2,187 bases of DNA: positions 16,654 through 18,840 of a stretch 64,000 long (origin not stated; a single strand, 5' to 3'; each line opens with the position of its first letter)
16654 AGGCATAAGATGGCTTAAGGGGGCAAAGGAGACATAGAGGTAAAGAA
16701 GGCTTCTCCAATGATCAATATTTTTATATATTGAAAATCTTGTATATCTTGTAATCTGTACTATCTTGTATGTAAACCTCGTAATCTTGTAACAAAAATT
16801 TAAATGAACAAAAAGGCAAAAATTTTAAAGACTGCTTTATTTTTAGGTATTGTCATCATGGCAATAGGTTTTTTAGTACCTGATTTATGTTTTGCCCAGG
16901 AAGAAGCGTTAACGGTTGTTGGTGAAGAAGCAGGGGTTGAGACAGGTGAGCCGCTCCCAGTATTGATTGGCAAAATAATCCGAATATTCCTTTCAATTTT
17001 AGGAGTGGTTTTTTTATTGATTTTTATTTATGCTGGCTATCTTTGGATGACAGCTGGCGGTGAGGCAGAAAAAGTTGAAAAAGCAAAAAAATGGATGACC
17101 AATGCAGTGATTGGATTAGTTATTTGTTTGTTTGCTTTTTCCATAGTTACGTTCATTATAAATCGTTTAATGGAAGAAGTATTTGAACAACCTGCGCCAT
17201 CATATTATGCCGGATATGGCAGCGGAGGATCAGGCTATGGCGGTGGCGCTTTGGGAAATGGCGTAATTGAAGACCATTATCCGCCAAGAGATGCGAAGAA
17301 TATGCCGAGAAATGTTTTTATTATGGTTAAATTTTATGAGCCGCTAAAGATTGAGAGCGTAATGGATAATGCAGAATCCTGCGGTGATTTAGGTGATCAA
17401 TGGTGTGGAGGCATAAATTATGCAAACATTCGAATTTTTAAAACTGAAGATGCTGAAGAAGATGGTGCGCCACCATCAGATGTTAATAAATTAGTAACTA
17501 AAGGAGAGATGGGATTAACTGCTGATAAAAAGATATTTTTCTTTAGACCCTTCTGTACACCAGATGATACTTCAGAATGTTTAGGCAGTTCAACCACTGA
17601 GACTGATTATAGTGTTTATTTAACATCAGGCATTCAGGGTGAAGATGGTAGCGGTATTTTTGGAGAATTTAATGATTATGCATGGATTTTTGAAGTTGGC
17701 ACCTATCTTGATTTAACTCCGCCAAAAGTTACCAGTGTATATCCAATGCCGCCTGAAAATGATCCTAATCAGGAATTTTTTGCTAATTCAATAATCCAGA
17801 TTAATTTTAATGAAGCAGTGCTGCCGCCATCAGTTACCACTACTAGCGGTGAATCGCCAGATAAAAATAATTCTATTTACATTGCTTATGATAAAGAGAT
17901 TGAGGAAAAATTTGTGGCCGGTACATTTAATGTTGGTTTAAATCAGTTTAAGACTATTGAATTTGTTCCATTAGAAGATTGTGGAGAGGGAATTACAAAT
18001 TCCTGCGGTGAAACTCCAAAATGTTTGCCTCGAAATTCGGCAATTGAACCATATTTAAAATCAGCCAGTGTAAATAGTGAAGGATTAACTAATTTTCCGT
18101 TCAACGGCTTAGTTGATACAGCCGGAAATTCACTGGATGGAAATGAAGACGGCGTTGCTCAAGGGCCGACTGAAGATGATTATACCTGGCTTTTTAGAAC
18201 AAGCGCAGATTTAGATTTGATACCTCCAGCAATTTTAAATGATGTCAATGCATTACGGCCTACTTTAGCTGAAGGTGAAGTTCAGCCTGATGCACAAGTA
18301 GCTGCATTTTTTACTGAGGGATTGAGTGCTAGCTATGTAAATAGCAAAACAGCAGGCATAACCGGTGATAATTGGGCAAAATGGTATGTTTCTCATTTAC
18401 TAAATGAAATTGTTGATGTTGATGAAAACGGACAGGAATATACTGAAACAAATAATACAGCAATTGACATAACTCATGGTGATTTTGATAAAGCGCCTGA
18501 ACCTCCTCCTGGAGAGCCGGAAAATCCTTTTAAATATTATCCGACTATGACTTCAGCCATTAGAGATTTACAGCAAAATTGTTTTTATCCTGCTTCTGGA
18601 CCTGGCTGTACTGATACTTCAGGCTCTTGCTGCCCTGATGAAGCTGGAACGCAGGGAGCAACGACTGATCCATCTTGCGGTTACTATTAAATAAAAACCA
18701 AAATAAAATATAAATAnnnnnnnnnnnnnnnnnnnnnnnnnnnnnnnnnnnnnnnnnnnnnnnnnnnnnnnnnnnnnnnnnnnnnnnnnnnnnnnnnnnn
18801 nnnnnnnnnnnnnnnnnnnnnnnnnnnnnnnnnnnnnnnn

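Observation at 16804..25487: Tandem giant paralogs sharing an N-terminal signal-peptide plus two-TM hairpin module (VirB2/TrbC-pilin-like topology)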

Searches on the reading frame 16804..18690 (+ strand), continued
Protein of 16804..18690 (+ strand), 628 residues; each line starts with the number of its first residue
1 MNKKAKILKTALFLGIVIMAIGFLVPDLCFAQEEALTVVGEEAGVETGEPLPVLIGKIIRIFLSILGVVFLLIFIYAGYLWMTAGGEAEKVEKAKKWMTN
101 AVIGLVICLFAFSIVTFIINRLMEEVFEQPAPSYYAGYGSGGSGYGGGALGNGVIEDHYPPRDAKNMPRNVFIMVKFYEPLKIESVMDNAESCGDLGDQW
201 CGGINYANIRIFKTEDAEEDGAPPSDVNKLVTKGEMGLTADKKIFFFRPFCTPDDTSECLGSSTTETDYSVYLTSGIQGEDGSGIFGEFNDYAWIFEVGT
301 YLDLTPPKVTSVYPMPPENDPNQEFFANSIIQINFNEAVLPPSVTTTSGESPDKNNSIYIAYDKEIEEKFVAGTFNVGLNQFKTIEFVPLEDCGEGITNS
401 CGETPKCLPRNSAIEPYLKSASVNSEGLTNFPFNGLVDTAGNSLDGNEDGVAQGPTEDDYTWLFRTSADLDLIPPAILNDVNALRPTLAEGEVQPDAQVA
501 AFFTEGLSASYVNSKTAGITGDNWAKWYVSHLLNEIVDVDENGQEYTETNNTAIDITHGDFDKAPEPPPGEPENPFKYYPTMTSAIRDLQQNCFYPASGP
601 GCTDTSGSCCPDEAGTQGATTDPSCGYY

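Call 35: find_related_loci(query=A1, collection=genome_contigs, flank=10000)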
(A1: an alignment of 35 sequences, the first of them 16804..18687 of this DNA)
Query A1 (628 aa) in genome_contigs; peptide patterns used: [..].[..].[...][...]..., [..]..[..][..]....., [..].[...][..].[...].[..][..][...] (x = any residue, [..] = any of these).
600 stretches matched a pattern (row limit reached: there are more); 503 encode a relative of the query (tblastn E <= 1e-3); the best 80 are kept; 80 distinct loci.
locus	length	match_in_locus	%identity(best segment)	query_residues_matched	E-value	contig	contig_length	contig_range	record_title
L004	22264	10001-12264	56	1-627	0e+0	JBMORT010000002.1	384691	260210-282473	MAG: Patescibacteria group bacterium isolate Betzabe_MAG187 MAG187_2, whole genome shotgun sequence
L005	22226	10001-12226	41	1-612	4e-127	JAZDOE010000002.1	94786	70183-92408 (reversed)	MAG: Candidatus Falkowbacteria bacterium isolate MEGAHIT-group-0.750 k141_12838758, whole genome shotgun sequence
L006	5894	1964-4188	38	1-624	3e-101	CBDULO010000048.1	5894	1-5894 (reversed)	MAG TPA_asm: uncultured bacterium isolate SRR18550247_binner12_Refined_17 genome assembly, contig: ERZ25074849.1146, who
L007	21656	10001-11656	34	1-627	6e-97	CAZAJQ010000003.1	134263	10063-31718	MAG TPA_asm: uncultured Gammaproteobacteria bacterium isolate binchicken_co38_603 genome assembly, contig: NODE_339_leng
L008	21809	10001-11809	35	12-610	7e-90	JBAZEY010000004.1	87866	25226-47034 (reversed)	MAG: Patescibacteria group bacterium isolate SO_2017_LW3_137 NODE_513_length_87866_cov_6.577087_LW162_2017, whole genome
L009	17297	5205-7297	34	1-616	9e-89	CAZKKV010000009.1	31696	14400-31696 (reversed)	MAG TPA_asm: uncultured Gammaproteobacteria bacterium isolate SRP178699_co2_502 genome assembly, contig: NODE_667_length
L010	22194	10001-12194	33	3-627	1e-86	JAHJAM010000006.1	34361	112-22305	MAG: Patescibacteria group bacterium isolate Modern_marine.mb.212 Modern_marine.mb.212_k141_671756, whole genome shotgun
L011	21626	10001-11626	33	3-610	4e-84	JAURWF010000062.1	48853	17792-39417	MAG: bacterium isolate E10_concoct.bin.1_sub E10_k141_227367, whole genome shotgun sequence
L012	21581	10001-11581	35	13-600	2e-83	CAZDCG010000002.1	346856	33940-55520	MAG TPA_asm: uncultured Gammaproteobacteria bacterium isolate SRP263527_co2_164 genome assembly, contig: NODE_8_length_3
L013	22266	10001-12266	32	1-625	8e-83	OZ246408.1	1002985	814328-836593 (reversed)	MAG: uncultured Gammaproteobacteria bacterium isolate SRP141376_co4_2 genome assembly, chromosome: 1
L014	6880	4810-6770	36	8-610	7e-83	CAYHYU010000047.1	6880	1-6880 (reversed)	MAG TPA_asm: uncultured Gammaproteobacteria bacterium isolate ERP119705_co15_619 genome assembly, contig: NODE_13955_len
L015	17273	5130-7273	37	3-610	6e-83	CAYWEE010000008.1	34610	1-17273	MAG TPA_asm: uncultured Gammaproteobacteria bacterium isolate SRP278252_co2_287 genome assembly, contig: NODE_2440_lengt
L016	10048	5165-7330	35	6-609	2e-82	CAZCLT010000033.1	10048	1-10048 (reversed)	MAG TPA_asm: uncultured Gammaproteobacteria bacterium isolate binchicken_co38_1068 genome assembly, contig: NODE_14237_l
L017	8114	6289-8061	34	17-613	1e-82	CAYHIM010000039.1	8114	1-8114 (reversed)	MAG TPA_asm: uncultured Gammaproteobacteria bacterium isolate ERP119705_co14_116 genome assembly, contig: NODE_13948_len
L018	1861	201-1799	34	12-610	5e-87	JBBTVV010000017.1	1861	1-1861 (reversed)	MAG: Patescibacteria group bacterium isolate H43-bin112_1 H43_bin112_1_000000000017, whole genome shotgun sequence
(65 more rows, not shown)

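Call 41: predict_structure(alignment_id=A1)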
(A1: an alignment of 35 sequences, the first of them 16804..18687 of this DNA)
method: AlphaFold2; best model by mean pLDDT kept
length: 628 residues; sequences in the alignment: 35
mean_pLDDT: 81.5   pTM: 0.73
mean pLDDT of the five models: 81.5, 80.3, 80.1, 79.3, 77.9
residues with pLDDT >= 90: 315; 70-90: 183; 50-70: 57; < 50: 73
segments of 3 or more residues with pLDDT < 50: 26-40, 44-47, 125-143, 597-628
pLDDT, mean of each block of 10 residues (from residue 1): 67 81 50 42 49 69 80 87 83 86 83 75 49 38 59 92 93 97 95 82 95 92 91 93 94 82 95 95 89 94 95 92 95 97 88 87 91 96 97 94 95 96 88 93 96 96 96 87 72 79 95 89 72 95 92 89 61 64 91 64 36 37 33
secondary structure, 60 per line:
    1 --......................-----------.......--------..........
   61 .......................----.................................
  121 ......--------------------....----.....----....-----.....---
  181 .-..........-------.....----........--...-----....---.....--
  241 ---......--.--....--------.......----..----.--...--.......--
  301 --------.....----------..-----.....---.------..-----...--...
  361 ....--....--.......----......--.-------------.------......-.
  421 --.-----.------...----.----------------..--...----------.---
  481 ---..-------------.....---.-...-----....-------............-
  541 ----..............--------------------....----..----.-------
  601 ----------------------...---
elements in order: H3-24 H36-42 H51-83 H88-126 E155-159 E164-167 E173-177 H183-186 E187-192 E200-204 E209-213 E234-238 E244-249 E267-273 E292-298 E309-313 E331-335 E358-364 E367-370 E373-379 E384-389 E413-418 E436-438 E464-466 E499-503 E517-520 E528-539 E545-558 E579-582

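Call 45: fold_search(model_id=the predicted structure, library=pdb)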
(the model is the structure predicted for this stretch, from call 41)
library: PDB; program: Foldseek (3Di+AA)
matches with E <= 10: 691; with E <= 0.001: 13
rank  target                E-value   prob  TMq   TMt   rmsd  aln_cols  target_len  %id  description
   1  4hu2                  1.3e-06  1.00  0.12  0.36  13.9       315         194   11  Crystal structure of LdtMt2, a L,D-transpeptidase from Mycobacterium tuberculosis: domain A and B (released 2012-12-12)
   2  4qr7                  1.5e-06  1.00  0.13  0.22  22.2       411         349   11  Structure and specificity of L-D-Transpeptidase from Mycobacterium tuberculosis and antibiotic resistance: Calcium bindi (released 2015-07-29)
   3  4qrb                  1.7e-06  1.00  0.12  0.21  21.0       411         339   11  Structure and specificity of L-D-Transpeptidase from Mycobacterium tuberculosis and antibiotic resistance: Calcium bindi (released 2015-12-23)
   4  3vyn_B                2.0e-06  1.00  0.13  0.21  22.1       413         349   12  Crystal structure of Mycobacterium tuberculosis L,D-transpeptidase LdtMt2 N55 truncation mutant (resideus 55-408) (released 2013-06-19)
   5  5du7_C                5.4e-06  1.00  0.12  0.20  21.3       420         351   11  Crystal structure of ldtMt2 at 1.79 Angstrom resolution (released 2016-09-28)
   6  4uj6                  9.9e-06  0.97  0.15  0.13  27.3       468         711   10  Structure of surface layer protein SbsC, domains 1-6 (released 2016-04-27)
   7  4uic                  1.0e-05  0.97  0.15  0.14  26.4       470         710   10  Crystal structure of the S-layer protein rSbsC(31-844) (released 2016-04-13)
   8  5a42                  1.8e-05  0.80  0.13  0.06  31.7       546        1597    9  Cryo-EM single particle 3D reconstruction of the native conformation of E. coli alpha-2-macroglobulin (ECAM) (released 2015-07-29)
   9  8afo_A                2.5e-05  0.99  0.12  0.27  13.5       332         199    8  Structure of fibronectin 2 and 3 of L1CAM at 2.0 Angstrom (released 2023-03-08)
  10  4p99_A                9.0e-05  0.38  0.08  0.11  33.6       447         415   12  Ca2+-stabilized adhesin helps an Antarctic bacterium reach out and bind ice (released 2014-06-18)
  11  1ya5_A                1.8e-04  0.95  0.11  0.27  19.8       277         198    6  Crystal structure of the titin domains z1z2 in complex with telethonin (released 2005-12-20)
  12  3b43                  2.2e-04  0.72  0.12  0.13  27.3       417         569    7  I-band fragment I65-I70 from titin (released 2008-01-22)
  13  6iyv_A                9.7e-04  0.93  0.14  0.28  12.9       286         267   14  Crystal sturucture of L,D-transpeptidase LdtMt2 from Mycobacterium tuberculosis in complex with ertapenem adduct (released 2019-02-27)
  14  8rj5_E                1.1e-03  0.63  0.13  0.24  13.5       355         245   10  P1-15 T-cell Receptor bound to HLA A*2402-NF9 pMHC complex (released 2025-01-01)
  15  5y32_A                1.1e-03  0.60  0.13  0.27  13.9       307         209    8  Crystal structure of PTP delta Ig1-Ig2 in complex with IL1RAPL1 (released 2017-08-16)
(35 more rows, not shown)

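Call 70: list_cluster_members(proteins=[window:16804-18687:+, window:18717-25484:+])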
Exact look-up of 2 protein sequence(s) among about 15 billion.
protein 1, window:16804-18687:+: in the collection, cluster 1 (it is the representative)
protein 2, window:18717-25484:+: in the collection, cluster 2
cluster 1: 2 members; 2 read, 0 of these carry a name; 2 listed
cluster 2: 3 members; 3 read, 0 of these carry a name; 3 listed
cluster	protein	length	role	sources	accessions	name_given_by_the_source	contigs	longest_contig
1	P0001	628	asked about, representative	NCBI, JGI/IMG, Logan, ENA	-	-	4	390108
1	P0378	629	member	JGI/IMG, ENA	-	-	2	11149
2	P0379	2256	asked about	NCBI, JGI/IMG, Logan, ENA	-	-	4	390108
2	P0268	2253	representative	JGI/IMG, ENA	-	-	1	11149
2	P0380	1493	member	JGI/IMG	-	-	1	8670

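Call 86: search_solved_structures(query=A1, max_evalue=0.1)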
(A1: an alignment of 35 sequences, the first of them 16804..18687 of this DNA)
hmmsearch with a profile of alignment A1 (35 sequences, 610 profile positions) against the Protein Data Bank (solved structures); distinct sequences matched with E-value up to 0.1: 0.

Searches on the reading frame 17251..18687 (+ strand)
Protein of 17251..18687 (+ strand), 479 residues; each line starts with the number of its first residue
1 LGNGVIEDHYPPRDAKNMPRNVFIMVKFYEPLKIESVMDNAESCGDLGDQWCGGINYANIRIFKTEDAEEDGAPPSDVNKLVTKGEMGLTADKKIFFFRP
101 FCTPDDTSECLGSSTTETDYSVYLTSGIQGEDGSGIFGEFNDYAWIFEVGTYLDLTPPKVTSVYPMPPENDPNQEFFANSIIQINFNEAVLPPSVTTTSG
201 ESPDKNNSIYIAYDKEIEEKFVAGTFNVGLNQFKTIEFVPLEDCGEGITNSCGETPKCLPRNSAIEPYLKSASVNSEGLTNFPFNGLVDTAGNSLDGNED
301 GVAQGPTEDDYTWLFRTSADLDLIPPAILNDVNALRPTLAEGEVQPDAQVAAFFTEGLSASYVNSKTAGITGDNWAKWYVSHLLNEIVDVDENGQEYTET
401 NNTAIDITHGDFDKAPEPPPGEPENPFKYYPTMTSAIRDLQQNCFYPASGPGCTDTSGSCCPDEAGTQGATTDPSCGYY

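Call 84: search_protein_families(library=pfam, proteins=[window:17251-18687:+], max_evalue=0.1)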
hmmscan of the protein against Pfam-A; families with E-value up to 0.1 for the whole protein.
window:17251-18687:+ (479 aa): 1 family
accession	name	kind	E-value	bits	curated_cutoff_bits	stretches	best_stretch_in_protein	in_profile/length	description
PF13205.12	Big_5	-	7.9e-06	27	23.6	0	155-210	2-55/105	Bacterial Ig-like domain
